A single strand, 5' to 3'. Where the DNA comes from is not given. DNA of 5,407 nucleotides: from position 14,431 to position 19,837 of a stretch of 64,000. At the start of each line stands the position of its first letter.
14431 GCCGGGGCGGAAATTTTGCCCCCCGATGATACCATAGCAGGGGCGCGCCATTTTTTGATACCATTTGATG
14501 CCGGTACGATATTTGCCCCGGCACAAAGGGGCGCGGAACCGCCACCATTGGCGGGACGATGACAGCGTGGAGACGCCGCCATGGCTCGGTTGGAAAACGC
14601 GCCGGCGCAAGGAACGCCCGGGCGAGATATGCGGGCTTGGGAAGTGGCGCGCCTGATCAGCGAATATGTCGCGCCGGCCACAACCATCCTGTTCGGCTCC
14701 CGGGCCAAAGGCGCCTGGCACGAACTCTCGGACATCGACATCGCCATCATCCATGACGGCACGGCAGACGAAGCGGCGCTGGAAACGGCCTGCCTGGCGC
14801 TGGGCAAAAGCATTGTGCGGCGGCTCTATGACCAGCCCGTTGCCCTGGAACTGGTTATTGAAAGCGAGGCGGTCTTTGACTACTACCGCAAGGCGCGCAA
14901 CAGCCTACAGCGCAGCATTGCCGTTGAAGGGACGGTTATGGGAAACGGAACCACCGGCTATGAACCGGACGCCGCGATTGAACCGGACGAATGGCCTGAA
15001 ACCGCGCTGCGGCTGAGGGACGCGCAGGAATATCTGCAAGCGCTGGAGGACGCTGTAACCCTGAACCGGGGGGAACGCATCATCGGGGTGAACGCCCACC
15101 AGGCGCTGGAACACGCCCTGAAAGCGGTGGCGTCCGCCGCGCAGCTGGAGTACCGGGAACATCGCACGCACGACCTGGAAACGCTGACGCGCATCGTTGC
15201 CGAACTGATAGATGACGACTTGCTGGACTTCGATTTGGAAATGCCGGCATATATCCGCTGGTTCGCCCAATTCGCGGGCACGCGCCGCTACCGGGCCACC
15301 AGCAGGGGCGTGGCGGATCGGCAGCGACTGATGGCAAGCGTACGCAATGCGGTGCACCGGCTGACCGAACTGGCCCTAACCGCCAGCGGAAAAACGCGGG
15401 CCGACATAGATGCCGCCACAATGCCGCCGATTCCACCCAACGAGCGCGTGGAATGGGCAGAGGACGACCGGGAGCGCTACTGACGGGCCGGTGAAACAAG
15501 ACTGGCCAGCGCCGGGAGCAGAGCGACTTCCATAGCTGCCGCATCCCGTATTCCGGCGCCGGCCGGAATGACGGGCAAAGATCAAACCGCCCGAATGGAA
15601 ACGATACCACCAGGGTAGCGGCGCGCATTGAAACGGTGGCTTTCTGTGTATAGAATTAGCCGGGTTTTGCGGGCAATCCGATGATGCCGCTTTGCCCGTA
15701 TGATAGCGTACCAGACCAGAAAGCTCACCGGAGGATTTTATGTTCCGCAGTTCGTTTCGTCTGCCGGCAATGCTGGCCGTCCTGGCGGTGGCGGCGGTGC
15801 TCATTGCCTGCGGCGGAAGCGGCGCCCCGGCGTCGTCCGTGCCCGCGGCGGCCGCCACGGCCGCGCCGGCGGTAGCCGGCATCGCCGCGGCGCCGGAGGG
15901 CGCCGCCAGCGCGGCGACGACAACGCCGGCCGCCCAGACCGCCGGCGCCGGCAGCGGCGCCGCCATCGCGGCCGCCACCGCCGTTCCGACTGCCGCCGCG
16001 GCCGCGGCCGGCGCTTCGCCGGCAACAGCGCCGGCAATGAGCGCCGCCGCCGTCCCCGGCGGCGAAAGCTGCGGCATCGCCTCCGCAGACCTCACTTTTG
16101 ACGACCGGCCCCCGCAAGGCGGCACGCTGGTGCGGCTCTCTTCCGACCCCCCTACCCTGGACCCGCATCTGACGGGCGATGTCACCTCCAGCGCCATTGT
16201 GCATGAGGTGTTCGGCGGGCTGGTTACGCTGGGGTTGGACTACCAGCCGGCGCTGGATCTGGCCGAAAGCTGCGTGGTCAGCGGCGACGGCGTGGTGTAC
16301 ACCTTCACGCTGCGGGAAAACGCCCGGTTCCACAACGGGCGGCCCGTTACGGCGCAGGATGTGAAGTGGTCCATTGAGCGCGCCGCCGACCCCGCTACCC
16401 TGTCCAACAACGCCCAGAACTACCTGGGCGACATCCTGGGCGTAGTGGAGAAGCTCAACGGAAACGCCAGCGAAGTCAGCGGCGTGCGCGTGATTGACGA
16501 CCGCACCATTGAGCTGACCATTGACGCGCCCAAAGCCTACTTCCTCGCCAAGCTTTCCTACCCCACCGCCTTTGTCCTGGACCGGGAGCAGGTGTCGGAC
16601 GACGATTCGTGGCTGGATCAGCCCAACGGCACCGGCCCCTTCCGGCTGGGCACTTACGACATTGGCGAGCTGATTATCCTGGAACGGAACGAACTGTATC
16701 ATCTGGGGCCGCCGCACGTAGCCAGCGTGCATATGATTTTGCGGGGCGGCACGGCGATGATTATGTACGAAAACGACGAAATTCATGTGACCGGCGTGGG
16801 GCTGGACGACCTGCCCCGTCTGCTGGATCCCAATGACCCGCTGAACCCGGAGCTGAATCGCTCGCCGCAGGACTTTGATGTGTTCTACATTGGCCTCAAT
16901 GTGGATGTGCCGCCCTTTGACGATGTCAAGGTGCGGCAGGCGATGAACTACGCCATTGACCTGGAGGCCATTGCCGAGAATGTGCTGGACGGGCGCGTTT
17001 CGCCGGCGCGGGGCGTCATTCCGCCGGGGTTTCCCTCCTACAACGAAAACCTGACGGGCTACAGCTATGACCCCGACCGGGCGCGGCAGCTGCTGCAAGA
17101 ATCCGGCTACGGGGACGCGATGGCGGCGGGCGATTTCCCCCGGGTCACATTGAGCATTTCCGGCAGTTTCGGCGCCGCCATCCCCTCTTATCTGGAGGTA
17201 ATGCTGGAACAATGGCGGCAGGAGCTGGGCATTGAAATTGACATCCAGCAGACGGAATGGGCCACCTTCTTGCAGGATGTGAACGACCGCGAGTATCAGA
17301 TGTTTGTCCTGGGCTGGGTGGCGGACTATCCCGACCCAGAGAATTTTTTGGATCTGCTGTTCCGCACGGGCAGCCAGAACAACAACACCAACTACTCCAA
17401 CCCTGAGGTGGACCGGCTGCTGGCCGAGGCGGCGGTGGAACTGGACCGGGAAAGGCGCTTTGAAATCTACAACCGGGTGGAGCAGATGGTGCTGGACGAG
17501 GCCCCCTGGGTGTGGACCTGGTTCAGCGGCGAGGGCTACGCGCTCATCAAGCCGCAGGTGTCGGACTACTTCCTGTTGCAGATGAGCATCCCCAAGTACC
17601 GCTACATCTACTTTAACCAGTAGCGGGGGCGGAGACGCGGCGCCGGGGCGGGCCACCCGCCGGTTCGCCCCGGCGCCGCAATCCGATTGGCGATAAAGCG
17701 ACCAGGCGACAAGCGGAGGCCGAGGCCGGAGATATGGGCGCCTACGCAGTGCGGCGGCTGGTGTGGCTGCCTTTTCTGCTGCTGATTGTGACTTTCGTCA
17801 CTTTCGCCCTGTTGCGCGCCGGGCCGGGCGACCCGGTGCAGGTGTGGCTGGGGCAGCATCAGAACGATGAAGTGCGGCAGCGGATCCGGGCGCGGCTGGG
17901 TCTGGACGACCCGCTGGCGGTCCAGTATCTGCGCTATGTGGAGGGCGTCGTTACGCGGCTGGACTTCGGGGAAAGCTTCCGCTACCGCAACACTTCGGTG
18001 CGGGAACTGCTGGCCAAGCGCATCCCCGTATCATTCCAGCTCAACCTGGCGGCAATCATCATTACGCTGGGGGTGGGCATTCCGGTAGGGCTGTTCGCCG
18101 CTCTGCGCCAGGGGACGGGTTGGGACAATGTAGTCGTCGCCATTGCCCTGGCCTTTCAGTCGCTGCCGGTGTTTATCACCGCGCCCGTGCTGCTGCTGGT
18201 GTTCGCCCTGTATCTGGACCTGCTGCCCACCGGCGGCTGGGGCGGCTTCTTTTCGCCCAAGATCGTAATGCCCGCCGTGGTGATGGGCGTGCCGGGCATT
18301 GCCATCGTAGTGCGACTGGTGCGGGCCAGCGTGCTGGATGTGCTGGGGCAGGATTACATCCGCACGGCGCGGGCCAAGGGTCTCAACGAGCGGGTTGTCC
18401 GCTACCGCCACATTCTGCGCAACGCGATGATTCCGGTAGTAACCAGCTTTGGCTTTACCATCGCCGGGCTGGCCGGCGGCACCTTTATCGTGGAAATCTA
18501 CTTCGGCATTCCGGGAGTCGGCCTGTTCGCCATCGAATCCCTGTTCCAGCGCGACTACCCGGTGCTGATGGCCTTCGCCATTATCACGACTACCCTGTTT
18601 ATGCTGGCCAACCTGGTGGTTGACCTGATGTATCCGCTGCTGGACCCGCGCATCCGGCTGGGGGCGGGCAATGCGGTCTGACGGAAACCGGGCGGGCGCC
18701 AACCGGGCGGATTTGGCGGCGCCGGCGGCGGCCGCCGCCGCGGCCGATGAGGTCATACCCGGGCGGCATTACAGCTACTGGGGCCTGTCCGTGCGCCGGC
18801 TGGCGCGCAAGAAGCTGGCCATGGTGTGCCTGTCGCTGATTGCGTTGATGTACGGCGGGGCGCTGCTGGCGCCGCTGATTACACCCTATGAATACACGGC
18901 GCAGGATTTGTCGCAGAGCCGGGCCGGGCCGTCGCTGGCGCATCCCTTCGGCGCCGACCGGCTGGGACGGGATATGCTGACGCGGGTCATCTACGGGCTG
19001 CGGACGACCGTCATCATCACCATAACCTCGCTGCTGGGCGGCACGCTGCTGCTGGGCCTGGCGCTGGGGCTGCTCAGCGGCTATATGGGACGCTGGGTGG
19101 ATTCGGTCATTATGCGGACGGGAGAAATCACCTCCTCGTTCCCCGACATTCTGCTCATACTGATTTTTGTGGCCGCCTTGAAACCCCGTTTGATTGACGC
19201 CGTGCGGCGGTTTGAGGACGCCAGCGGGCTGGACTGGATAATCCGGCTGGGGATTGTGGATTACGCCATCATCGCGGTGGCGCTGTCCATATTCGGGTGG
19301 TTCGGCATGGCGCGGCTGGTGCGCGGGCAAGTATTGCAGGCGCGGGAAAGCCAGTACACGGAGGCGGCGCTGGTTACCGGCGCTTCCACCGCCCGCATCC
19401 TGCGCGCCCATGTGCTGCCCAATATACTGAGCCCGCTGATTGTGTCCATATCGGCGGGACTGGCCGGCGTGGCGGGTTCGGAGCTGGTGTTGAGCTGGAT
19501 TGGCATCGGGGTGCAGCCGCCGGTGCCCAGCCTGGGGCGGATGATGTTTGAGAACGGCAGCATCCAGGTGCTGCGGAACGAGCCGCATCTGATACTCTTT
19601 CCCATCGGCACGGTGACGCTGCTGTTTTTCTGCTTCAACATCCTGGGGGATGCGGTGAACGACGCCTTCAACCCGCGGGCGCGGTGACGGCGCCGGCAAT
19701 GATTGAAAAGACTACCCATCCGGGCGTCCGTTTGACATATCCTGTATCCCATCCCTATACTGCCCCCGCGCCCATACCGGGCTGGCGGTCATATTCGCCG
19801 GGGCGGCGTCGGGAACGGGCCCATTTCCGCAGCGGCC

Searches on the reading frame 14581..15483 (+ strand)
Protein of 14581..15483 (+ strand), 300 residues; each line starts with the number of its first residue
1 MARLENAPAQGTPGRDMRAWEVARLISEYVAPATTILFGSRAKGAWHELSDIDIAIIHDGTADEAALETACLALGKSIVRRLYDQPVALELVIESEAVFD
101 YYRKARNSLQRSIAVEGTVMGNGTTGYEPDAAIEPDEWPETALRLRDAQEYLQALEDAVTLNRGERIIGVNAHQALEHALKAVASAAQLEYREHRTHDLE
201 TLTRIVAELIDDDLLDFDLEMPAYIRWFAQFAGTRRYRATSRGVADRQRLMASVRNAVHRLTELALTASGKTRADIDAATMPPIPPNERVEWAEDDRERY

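Call 14: search_protein_families(library=pfam, proteins=[window:14581-15483:+], max_evalue=0.001)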
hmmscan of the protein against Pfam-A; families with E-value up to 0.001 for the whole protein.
window:14581-15483:+ (300 aa): 3 families
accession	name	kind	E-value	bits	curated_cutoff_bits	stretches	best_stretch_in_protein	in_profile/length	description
PF18765.7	Polbeta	-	1.5e-08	35.1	26.9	1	24-65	5-43/93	Polymerase beta, Nucleotidyltransferase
PF01909.29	NTP_transf_2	-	6e-08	33.4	21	1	28-67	10-47/93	Nucleotidyltransferase domain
PF05168.19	HEPN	-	4e-07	30.7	22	1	144-242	4-94/117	HEPN domain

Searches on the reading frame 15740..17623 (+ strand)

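Call 14: search_protein_families(library=pfam, proteins=[window:15740-17623:+], max_evalue=0.001)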
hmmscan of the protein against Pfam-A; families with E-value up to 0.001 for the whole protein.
window:15740-17623:+ (627 aa): 1 family
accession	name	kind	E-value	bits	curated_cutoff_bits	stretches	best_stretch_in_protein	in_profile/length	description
PF00496.27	SBP_bac_5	-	7.3e-87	292.3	32.4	1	171-547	3-367/368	Bacterial extracellular solute-binding proteins, family 5 Middle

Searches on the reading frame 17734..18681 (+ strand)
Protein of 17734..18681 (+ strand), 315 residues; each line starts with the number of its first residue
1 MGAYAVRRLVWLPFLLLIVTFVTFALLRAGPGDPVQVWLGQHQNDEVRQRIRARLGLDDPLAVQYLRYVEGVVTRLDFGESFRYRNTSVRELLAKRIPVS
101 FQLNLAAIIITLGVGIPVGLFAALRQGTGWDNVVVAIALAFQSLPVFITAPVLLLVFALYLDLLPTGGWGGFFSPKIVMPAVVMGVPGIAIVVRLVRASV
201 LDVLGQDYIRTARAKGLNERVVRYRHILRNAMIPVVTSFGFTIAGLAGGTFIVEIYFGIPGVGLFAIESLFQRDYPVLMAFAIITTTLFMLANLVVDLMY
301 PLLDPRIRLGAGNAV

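Call 14: search_protein_families(library=pfam, proteins=[window:17734-18681:+], max_evalue=0.001)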
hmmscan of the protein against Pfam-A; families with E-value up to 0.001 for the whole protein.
window:17734-18681:+ (315 aa): 2 families
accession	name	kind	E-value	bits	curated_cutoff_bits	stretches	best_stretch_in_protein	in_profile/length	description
PF00528.27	BPD_transp_1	-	9.7e-37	126.9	26.4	1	115-308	1-183/184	Binding-protein-dependent transport system inner membrane component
PF19300.4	BPD_transp_1_N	-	8.6e-14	52.1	23.8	1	3-83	3-94/114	Binding-prot-dependent transport system membrane comp, N-term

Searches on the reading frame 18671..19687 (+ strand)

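Call 14: search_protein_families(library=pfam, proteins=[window:18671-19687:+], max_evalue=0.001)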
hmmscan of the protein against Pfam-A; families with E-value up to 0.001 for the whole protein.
window:18671-19687:+ (338 aa): 2 families
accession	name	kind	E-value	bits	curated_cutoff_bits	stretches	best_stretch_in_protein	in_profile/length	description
PF00528.27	BPD_transp_1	-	3.7e-30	105.5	26.4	1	129-338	1-183/184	Binding-protein-dependent transport system inner membrane component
PF12911.12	OppC_N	-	1.6e-14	53.9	23.9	1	35-87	1-53/53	N-terminal TM domain of oligopeptide transport permease C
